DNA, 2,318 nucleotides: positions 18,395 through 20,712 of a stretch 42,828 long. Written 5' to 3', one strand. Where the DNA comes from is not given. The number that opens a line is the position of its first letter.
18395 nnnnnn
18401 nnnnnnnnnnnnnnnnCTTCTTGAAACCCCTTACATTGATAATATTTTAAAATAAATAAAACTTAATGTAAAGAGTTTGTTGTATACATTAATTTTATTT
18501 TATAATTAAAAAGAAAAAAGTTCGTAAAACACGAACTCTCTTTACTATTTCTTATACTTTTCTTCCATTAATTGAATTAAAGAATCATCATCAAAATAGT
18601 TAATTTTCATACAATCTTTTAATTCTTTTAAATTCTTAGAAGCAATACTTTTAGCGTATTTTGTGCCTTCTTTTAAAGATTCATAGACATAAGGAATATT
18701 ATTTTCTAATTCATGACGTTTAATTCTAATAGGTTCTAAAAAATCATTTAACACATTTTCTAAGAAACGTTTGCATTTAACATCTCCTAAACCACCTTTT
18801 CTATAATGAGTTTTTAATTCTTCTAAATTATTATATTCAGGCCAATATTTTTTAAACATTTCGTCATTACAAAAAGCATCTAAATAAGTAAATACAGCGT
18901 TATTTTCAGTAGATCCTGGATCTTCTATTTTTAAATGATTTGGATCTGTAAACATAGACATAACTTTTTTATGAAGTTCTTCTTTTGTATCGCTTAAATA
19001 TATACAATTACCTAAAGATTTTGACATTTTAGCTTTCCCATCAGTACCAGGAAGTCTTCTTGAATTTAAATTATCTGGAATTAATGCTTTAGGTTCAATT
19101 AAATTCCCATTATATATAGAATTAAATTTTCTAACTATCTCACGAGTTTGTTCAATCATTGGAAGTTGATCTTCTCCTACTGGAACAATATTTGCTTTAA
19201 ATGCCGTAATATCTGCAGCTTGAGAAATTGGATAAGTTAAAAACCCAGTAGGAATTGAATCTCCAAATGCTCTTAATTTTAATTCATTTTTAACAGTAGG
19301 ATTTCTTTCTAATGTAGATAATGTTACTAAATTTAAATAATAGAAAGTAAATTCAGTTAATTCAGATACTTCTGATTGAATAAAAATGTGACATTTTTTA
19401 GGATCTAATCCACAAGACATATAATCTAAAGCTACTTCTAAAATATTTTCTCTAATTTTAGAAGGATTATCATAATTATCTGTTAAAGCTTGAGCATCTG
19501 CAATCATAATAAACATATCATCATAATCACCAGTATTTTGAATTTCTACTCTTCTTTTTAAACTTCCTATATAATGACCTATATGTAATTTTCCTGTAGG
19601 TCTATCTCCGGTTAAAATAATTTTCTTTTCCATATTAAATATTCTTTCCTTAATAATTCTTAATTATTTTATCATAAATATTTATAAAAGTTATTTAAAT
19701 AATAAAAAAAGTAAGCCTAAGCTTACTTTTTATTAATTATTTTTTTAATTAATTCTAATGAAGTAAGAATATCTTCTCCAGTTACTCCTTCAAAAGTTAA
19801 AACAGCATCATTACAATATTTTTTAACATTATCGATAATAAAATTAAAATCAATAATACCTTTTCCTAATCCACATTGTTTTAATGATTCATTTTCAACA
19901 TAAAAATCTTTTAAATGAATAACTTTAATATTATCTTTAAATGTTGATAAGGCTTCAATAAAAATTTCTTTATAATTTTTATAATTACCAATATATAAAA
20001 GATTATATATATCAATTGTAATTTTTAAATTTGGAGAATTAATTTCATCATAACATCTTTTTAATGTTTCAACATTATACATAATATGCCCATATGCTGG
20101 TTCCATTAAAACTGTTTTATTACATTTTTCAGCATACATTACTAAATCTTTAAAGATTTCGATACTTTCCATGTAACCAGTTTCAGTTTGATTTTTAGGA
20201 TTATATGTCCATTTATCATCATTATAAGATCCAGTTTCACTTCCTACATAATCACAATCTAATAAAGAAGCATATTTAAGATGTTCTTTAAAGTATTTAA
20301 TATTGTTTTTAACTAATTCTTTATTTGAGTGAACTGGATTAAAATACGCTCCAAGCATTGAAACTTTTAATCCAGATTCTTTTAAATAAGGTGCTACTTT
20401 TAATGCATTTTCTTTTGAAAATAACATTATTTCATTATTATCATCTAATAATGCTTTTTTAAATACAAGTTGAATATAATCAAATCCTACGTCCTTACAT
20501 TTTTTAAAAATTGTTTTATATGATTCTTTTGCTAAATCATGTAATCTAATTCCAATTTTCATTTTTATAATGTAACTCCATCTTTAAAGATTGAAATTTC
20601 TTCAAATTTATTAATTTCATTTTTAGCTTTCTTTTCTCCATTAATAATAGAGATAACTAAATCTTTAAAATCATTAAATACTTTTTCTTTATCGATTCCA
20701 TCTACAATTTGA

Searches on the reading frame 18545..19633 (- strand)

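Call 18: search_protein_families(library=pfam, proteins=[window:18545-19633:-])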
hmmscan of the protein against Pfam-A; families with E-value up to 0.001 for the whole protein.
window:18545-19633:- (362 aa): 1 family
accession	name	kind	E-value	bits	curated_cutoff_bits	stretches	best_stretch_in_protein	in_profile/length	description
PF00579.31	tRNA-synt_1b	-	1.3e-54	186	21.1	1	5-300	7-292/292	tRNA synthetases class I (W and Y)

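Call 26: search_protein_families(library=ncbifam, proteins=[window:18545-19633:-], max_evalue=0.00001)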
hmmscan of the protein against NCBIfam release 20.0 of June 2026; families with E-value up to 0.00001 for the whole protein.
window:18545-19633:- (362 aa): 11 families
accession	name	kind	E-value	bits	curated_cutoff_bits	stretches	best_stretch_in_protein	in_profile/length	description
NF008922.0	PRK12283.1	equivalog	3.5e-71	240.2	572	2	2-175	2-172/400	tryptophan--tRNA ligase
TIGR00233.1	trpS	equivalog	7.1e-71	239.2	176.75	1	3-342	2-326/328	tryptophan--tRNA ligase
NF009207.0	PRK12556.1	equivalog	4e-55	187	479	1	1-342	1-329/332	tryptophan--tRNA ligase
NF008923.0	PRK12284.1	equivalog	2.9e-49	168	597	1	5-348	4-335/431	tryptophan--tRNA ligase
NF008925.0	PRK12285.1-2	equivalog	5.3e-25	88.1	451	1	5-313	64-357/365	tryptophan--tRNA ligase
NF006330.0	PRK08560.1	equivalog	1.7e-23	83.3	220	1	8-309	37-331/342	tyrosine--tRNA ligase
NF008927.0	PRK12285.1-4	equivalog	9.8e-23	80.8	478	1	4-314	74-367/385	tryptophan--tRNA ligase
NF008924.0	PRK12285.1-1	equivalog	2e-16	60.2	644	1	6-314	76-363/381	tryptophan--tRNA ligase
NF008926.0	PRK12285.1-3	equivalog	3.7e-14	52.4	320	1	6-172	68-230/429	tryptophan--tRNA ligase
TIGR00234.1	tyrS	equivalog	1.9e-09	37.1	113.8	1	5-237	37-278/406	tyrosine--tRNA ligase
NF008928.0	PRK12285.1-5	equivalog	1.1e-08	34.1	891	1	5-169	94-251/530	tryptophan--tRNA ligase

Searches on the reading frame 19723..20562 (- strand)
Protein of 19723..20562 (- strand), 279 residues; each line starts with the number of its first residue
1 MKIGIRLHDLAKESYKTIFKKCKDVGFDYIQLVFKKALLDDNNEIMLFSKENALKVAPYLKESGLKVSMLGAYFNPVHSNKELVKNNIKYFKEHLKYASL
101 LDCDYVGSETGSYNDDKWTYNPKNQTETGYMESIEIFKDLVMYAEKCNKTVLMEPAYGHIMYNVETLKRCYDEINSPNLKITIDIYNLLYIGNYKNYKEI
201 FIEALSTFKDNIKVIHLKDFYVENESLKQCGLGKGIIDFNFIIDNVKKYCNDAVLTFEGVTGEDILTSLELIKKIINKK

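Call 18: search_protein_families(library=pfam, proteins=[window:19723-20562:-])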
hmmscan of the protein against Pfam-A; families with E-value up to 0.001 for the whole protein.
window:19723-20562:- (279 aa): 1 family
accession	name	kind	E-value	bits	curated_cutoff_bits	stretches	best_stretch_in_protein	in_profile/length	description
PF01261.30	AP_endonuc_2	-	6e-30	105.2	31.1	1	19-273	1-247/249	Xylose isomerase-like TIM barrel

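Call 26: search_protein_families(library=ncbifam, proteins=[window:19723-20562:-], max_evalue=0.00001)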
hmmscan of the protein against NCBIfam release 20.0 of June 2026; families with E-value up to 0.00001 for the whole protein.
window:19723-20562:- (279 aa): 5 families
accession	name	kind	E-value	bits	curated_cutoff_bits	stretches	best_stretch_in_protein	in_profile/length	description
NF009688.0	PRK13209.1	subfamily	4.1e-10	39.1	317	1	11-249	19-244/286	L-ribulose-5-phosphate 3-epimerase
TIGR00542.1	hxl6Piso_put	equivalog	7.7e-10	38.5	272.15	1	4-256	6-246/279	L-ribulose-5-phosphate 3-epimerase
NF009689.0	PRK13210.1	subfamily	8.4e-09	35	200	1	3-258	6-255/286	L-ribulose-5-phosphate 3-epimerase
NF051856.1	PsicseEpim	equivalog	2.4e-07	30.8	300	1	14-188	17-187/287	D-psicose 3-epimerase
NF041099.2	keto_glucon_epim_IolO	equivalog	1e-05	25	300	0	12-251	20-238/269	5-keto-L-gluconate epimerase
